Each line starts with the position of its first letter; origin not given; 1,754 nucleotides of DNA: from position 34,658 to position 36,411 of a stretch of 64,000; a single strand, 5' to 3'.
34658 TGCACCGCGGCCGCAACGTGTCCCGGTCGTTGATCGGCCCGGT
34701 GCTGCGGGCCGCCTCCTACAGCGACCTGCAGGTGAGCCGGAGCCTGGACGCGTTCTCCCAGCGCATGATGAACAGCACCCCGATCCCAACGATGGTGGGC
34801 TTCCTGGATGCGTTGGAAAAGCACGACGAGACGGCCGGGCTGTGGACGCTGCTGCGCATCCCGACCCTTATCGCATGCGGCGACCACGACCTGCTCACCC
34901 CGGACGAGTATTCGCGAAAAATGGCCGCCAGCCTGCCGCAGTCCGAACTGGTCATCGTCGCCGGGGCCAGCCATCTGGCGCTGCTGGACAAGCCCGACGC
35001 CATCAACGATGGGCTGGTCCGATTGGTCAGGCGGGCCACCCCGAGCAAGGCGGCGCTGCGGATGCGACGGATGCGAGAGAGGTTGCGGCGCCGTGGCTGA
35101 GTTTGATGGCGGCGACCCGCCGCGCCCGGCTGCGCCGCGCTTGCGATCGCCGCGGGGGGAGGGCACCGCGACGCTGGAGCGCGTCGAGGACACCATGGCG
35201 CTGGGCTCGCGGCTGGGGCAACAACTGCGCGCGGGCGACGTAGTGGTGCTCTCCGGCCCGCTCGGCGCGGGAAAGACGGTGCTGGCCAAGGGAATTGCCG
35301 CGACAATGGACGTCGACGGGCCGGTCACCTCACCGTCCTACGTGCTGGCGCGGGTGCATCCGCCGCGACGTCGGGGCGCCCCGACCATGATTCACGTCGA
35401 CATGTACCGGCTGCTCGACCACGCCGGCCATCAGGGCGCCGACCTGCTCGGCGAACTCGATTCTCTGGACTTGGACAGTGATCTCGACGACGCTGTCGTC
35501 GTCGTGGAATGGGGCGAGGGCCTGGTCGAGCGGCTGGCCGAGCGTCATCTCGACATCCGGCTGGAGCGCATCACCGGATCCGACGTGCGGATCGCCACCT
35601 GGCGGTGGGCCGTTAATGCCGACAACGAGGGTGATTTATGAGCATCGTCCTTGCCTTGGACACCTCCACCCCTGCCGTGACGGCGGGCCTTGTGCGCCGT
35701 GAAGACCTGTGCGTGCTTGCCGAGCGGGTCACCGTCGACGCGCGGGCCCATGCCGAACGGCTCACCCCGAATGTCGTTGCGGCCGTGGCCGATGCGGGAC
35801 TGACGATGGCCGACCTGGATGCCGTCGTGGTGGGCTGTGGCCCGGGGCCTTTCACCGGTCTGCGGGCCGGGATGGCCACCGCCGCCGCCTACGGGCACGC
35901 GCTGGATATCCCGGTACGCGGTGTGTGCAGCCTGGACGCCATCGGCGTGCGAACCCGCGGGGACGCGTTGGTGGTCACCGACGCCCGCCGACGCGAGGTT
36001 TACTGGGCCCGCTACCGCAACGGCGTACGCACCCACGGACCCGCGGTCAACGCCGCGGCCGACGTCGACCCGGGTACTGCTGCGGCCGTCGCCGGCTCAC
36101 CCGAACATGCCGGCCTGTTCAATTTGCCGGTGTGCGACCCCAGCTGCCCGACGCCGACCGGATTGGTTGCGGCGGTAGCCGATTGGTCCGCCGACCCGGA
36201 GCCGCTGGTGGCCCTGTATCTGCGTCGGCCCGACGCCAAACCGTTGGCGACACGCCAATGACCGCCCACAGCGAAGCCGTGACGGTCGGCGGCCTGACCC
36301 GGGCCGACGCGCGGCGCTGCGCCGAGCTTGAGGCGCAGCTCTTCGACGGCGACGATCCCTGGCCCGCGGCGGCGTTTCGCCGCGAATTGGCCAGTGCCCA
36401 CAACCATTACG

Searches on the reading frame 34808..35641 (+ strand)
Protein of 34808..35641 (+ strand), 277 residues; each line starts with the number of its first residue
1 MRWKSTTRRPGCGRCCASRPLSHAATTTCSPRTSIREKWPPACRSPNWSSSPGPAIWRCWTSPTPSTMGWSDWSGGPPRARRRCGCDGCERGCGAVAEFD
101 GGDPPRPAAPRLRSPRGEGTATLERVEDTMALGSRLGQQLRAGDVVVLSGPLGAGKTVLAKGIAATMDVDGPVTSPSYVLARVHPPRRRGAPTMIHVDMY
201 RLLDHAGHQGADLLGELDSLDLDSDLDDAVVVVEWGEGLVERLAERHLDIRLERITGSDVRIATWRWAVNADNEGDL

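Call 63: search_protein_families(library=pfam, proteins=[window:34808-35641:+], max_evalue=0.00001)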
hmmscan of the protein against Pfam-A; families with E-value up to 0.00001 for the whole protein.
window:34808-35641:+ (277 aa): 1 family
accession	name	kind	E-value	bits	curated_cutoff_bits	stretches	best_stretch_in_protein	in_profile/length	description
PF02367.23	TsaE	-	4e-29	101.6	26.6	1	124-255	2-121/128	Threonylcarbamoyl adenosine biosynthesis protein TsaE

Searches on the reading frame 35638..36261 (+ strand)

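Call 63: search_protein_families(library=pfam, proteins=[window:35638-36261:+], max_evalue=0.00001)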
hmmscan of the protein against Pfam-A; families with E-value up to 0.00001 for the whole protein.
window:35638-36261:+ (207 aa): 1 family
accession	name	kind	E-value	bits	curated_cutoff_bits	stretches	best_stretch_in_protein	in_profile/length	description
PF00814.31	TsaD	-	5.6e-28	98.8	24.8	1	35-142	26-142/264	tRNA N6-adenosine threonylcarbamoyltransferase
